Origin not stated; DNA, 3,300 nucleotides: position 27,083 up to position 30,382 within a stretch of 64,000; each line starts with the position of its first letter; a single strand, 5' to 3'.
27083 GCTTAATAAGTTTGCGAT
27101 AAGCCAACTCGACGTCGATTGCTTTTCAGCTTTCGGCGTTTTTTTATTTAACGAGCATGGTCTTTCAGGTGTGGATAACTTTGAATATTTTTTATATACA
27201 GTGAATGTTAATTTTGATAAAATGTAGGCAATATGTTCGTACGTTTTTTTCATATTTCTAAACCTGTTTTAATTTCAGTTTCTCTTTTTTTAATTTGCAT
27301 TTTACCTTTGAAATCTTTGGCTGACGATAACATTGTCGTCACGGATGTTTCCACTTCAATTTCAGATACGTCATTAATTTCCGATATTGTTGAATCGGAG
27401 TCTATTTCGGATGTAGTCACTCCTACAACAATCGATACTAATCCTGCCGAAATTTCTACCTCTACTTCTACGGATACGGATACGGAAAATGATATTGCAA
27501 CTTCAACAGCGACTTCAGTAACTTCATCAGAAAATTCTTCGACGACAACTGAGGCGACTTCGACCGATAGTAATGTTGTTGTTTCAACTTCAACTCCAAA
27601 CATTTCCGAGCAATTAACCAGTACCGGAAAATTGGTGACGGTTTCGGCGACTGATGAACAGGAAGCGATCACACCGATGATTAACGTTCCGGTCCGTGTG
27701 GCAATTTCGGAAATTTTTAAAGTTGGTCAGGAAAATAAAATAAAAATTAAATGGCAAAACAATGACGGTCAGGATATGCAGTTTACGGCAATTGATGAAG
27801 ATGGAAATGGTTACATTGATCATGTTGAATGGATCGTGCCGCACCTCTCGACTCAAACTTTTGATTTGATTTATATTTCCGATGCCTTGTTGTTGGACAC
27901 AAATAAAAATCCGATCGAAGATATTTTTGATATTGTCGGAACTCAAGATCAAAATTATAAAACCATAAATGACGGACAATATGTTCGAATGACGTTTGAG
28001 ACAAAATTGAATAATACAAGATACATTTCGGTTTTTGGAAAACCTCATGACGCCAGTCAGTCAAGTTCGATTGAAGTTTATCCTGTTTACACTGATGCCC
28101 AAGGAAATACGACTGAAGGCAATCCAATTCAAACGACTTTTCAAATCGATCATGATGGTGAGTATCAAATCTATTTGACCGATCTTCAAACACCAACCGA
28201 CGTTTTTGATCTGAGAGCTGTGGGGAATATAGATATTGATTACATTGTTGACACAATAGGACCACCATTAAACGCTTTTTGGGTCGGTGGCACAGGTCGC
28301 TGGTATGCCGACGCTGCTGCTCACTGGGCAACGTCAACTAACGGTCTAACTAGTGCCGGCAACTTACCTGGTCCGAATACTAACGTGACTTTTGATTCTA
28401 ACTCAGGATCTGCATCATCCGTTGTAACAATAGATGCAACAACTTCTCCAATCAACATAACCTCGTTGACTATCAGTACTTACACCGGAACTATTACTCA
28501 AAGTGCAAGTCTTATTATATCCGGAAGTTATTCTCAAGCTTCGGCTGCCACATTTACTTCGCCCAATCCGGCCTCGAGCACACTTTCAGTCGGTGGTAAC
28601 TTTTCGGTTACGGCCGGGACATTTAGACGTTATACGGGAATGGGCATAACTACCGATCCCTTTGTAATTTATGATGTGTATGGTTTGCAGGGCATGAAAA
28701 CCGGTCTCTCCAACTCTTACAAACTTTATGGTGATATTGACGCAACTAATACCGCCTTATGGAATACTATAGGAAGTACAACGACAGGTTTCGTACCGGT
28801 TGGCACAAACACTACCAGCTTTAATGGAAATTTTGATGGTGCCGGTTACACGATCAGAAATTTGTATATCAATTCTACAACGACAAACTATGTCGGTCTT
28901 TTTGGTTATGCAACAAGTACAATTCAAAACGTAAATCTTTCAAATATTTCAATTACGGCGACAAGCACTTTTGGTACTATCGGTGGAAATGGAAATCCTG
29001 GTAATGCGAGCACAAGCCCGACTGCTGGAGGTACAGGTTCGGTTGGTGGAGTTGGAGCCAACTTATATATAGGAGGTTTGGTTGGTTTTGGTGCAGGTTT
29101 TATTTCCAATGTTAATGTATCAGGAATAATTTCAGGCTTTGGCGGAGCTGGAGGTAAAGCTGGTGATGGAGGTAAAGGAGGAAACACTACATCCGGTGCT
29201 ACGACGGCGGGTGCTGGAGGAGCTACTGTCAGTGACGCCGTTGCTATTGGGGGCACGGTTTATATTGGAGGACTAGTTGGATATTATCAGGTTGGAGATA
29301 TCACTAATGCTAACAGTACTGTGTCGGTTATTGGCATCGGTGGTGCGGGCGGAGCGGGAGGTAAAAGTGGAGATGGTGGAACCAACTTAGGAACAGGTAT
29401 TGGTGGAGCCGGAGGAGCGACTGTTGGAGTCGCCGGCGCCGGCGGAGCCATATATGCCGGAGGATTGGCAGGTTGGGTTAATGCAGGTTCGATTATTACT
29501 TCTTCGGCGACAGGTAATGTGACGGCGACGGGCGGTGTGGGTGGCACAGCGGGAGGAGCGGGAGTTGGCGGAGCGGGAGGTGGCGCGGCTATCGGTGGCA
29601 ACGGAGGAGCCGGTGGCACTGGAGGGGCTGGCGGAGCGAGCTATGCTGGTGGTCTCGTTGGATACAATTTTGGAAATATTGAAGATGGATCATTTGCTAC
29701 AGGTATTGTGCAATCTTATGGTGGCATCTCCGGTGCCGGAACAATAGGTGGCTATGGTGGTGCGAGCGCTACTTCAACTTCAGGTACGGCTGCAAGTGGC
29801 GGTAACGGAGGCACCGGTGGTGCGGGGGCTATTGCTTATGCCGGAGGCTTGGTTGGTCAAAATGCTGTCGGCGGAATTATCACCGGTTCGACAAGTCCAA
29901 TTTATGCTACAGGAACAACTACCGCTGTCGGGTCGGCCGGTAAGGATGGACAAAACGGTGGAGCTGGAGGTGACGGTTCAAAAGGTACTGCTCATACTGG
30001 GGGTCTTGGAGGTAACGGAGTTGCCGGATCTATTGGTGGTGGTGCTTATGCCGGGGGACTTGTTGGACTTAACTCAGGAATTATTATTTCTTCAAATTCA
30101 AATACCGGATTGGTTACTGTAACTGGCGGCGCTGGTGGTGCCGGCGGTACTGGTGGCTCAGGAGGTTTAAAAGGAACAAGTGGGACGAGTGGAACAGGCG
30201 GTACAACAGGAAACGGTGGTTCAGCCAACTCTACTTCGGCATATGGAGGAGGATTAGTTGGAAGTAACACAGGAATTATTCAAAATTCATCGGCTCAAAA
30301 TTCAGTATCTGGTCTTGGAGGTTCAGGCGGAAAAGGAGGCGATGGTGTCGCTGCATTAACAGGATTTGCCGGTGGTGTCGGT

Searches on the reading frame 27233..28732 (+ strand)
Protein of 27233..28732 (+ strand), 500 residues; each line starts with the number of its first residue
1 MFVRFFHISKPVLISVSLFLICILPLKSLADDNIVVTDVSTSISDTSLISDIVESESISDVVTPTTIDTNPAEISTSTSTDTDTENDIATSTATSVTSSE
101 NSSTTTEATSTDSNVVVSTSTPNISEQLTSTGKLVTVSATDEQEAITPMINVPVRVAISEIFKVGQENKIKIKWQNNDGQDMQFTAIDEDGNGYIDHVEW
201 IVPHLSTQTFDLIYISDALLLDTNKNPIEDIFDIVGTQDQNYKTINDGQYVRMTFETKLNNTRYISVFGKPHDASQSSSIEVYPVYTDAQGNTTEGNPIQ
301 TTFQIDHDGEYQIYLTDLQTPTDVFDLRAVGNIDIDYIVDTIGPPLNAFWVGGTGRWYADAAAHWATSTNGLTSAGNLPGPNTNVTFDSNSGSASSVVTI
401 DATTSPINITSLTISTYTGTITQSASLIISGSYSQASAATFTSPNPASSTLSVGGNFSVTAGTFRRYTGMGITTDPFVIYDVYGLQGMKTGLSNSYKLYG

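Call 70: search_protein_families(library=pfam, proteins=[window:27233-28732:+], max_evalue=0.5)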
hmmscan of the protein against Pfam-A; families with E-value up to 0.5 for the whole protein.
window:27233-28732:+ (500 aa): 3 families
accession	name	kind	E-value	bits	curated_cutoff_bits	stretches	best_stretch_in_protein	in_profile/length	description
PF00036.39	EF-hand_1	-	0.038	14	25.4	1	184-201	6-23/29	EF hand domain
PF13405.12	EF-hand_6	-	0.1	12.8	25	0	184-200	6-22/30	EF-hand domain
PF13202.12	EF-hand_5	-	0.11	12.4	25.9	1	183-200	4-21/25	EF hand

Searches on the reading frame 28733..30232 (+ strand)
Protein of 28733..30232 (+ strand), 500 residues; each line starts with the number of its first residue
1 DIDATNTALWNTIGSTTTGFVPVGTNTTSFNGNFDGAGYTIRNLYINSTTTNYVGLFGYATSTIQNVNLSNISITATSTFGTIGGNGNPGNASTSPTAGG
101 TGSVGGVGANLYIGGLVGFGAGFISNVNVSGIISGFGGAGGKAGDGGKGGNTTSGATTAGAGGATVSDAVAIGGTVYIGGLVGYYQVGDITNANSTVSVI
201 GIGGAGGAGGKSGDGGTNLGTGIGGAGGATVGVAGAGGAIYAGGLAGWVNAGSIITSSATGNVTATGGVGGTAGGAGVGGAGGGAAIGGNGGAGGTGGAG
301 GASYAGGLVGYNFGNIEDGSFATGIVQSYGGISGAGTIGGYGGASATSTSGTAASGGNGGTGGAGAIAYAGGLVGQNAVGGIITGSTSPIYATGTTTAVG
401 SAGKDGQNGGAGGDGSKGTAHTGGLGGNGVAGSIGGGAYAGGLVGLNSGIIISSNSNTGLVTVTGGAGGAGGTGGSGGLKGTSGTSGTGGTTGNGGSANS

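Call 70: search_protein_families(library=pfam, proteins=[window:28733-30232:+], max_evalue=0.5)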
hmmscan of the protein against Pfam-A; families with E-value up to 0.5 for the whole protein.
window:28733-30232:+ (500 aa): 1 family
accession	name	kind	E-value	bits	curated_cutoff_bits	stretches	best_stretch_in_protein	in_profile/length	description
PF07581.17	Glug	-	0.00019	22.1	20.5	3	238-264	1-28/28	The GLUG motif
